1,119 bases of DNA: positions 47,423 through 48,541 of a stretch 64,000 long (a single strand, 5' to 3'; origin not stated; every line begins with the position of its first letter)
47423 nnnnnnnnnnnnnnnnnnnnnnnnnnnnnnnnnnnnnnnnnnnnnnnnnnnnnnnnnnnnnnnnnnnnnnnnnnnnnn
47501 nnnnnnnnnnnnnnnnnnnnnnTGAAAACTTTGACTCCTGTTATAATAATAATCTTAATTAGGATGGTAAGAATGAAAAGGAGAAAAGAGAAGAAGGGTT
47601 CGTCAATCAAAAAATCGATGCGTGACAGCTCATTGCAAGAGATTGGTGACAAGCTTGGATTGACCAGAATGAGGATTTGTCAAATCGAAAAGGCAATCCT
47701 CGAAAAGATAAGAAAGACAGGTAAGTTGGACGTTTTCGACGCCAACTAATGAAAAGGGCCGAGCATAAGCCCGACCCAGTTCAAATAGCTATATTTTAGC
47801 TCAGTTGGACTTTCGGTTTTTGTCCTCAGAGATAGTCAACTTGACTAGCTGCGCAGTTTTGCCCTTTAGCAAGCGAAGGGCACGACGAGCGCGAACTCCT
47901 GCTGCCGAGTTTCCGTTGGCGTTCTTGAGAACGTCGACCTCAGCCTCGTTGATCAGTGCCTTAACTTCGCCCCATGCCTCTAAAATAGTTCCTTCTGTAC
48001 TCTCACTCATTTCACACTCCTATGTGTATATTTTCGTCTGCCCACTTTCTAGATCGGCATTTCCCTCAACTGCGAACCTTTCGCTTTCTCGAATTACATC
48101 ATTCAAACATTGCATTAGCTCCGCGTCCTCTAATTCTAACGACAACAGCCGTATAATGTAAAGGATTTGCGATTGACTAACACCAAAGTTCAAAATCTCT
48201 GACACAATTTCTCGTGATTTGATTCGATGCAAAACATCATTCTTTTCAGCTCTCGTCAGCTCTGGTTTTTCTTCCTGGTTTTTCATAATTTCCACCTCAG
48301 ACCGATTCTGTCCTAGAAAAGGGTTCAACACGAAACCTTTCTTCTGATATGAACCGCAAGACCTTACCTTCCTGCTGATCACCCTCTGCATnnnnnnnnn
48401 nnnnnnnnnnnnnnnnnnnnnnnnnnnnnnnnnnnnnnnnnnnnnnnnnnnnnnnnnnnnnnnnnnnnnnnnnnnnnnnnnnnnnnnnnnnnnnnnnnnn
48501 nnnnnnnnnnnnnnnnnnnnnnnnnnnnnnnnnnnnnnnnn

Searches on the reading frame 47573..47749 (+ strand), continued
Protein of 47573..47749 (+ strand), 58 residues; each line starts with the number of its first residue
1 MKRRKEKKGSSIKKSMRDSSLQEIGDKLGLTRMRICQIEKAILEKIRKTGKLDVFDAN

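Call 47: predict_structure(alignment_id=A1)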
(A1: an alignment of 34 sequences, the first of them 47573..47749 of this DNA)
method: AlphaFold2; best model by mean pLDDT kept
length: 58 residues; sequences in the alignment: 34
mean_pLDDT: 75.1   pTM: 0.47
mean pLDDT of the five models: 75.1, 70.2, 67.8, 65.4, 64.4
residues with pLDDT >= 90: 20; 70-90: 14; 50-70: 14; < 50: 10
segments of 3 or more residues with pLDDT < 50: 1-8
pLDDT, mean of each block of 10 residues (from residue 1): 46 65 90 93 89 65
secondary structure, 60 per line:
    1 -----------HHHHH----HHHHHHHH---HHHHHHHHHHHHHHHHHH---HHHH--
elements in order: H12-16 H21-28 H32-49 H53-56

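Call 64: search_protein_families(library=pfam, proteins=[P0070, P0086], max_evalue=0.1)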
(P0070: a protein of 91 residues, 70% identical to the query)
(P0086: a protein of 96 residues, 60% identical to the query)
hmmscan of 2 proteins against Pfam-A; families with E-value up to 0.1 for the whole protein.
P0070 (91 aa): 2 families
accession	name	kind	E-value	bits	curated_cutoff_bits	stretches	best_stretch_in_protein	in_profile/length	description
PF04545.22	Sigma70_r4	-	9.6e-10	38.3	24.1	1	50-80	18-48/50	Sigma-70, region 4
PF13384.12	HTH_23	-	0.056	13.7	24.6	1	46-72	12-37/50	Homeodomain-like domain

P0086 (96 aa): 1 family
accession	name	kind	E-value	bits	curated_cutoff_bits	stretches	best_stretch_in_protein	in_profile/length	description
PF04545.22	Sigma70_r4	-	2.2e-09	37.1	24.1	1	62-94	18-50/50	Sigma-70, region 4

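Call 80: find_related_loci(query=A1, collection=genome_contigs, flank=5000)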
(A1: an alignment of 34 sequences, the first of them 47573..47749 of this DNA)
Query A1 (58 aa) in genome_contigs; peptide patterns used: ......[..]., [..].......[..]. (x = any residue, [..] = any of these).
600 stretches matched a pattern (row limit reached: there are more); 156 encode a relative of the query (tblastn E <= 1e-3); the best 80 are kept; 80 distinct loci.
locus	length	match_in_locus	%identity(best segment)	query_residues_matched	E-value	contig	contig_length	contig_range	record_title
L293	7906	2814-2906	61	18-48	2e-8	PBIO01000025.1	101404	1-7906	MAG: Halobacteriovorax sp. isolate SP2999 MHASMcontig_3172318, whole genome shotgun sequence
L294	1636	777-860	68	20-47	2e-8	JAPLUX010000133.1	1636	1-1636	MAG: Candidatus Aenigmatarchaeota archaeon isolate LacPavin_0920_SED5_MAG_35_8 LacPavin_0920_SED5_scaffold_2013362, whol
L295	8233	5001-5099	61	20-52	5e-8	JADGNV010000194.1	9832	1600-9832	MAG: Candidatus Aminicenantes bacterium isolate Chersky_507 k127_24454017, whole genome shotgun sequence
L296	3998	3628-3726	61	14-46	8e-8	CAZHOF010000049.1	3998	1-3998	MAG TPA_asm: uncultured Candidatus Saccharibacteria bacterium isolate SRP178699_co1_460 genome assembly, contig: NODE_34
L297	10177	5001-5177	42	2-57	1e-7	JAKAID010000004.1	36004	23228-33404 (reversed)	MAG: bacterium isolate WY3.bin161 NODE_1690_length_36004_cov_4.897316, whole genome shotgun sequence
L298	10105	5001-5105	57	18-52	1e-7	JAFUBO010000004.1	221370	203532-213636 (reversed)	MAG: Bacilli bacterium isolate RGIG4345 Roe_deer_Jejunum-1__c266, whole genome shotgun sequence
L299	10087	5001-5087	66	20-48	1e-7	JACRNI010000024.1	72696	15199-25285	MAG: Deltaproteobacteria bacterium isolate NC_groundwater_1931_Pr3_S-0.2um_41_6 scaffold_27393, whole genome shotgun seq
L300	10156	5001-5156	46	2-53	1e-7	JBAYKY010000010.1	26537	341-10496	MAG: Candidatus Paceibacterota bacterium isolate SO_2016_GW1_90 scaffold03219_OW334_2016, whole genome shotgun sequence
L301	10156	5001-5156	46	2-53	1e-7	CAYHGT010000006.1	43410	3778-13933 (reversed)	MAG TPA_asm: uncultured Candidatus Saccharibacteria bacterium isolate ERP119705_co11_448 genome assembly, contig: NODE_6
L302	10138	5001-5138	50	2-47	2e-7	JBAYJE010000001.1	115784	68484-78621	MAG: Candidatus Paceibacterota bacterium isolate SO_2016_GW1_48 scaffold00369_OW334_2016, whole genome shotgun sequence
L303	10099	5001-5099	58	20-52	2e-7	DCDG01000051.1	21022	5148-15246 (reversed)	MAG TPA_asm: Candidatus Aminicenantes bacterium UBA1061 UBA1061_contig_101, whole genome shotgun sequence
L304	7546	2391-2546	44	2-53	3e-7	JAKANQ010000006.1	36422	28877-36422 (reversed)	MAG: bacterium isolate WY5.bin81 NODE_1621_length_36422_cov_6.728558, whole genome shotgun sequence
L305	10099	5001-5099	58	20-52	3e-7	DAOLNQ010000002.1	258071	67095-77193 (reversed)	MAG TPA_asm: Candidatus Saccharicenans sp. isolate AMR_MDS_4783 NODE_23_length_258071_cov_42.562903, whole genome shotgu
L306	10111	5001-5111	51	20-56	3e-7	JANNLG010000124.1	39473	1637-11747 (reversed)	MAG: Deltaproteobacteria bacterium isolate SOY_38_metabat_195 SOY_38_k141_3275822, whole genome shotgun sequence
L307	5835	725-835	59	19-50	2e-7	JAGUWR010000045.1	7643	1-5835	MAG: Candidatus Paceibacterota bacterium isolate DeMMO4_23 c_000000011246, whole genome shotgun sequence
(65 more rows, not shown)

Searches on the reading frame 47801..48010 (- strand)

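Call 64: search_protein_families(library=pfam, proteins=[window:47801-48010:-], max_evalue=0.1)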
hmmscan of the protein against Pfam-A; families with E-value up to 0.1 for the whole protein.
window:47801-48010:- (69 aa): 1 family
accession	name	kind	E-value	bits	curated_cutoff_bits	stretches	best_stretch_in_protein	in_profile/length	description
PF07432.18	Hc1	-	9.3e-08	32.3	23.5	1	15-65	6-56/57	Histone H1-like protein Hc1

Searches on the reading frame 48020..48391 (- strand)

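Call 64: search_protein_families(library=pfam, proteins=[window:48020-48391:-], max_evalue=0.1)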
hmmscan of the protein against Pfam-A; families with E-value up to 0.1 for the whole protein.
window:48020-48391:- (123 aa): 2 families
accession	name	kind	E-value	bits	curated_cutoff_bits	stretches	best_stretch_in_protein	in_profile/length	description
PF04574.18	DUF592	-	0.07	13.4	24.5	0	60-101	45-86/153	Protein of unknown function (DUF592)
PF16370.11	MetallophosC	-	0.099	13.2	29.7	0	14-57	69-116/168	C terminal of Calcineurin-like phosphoesterase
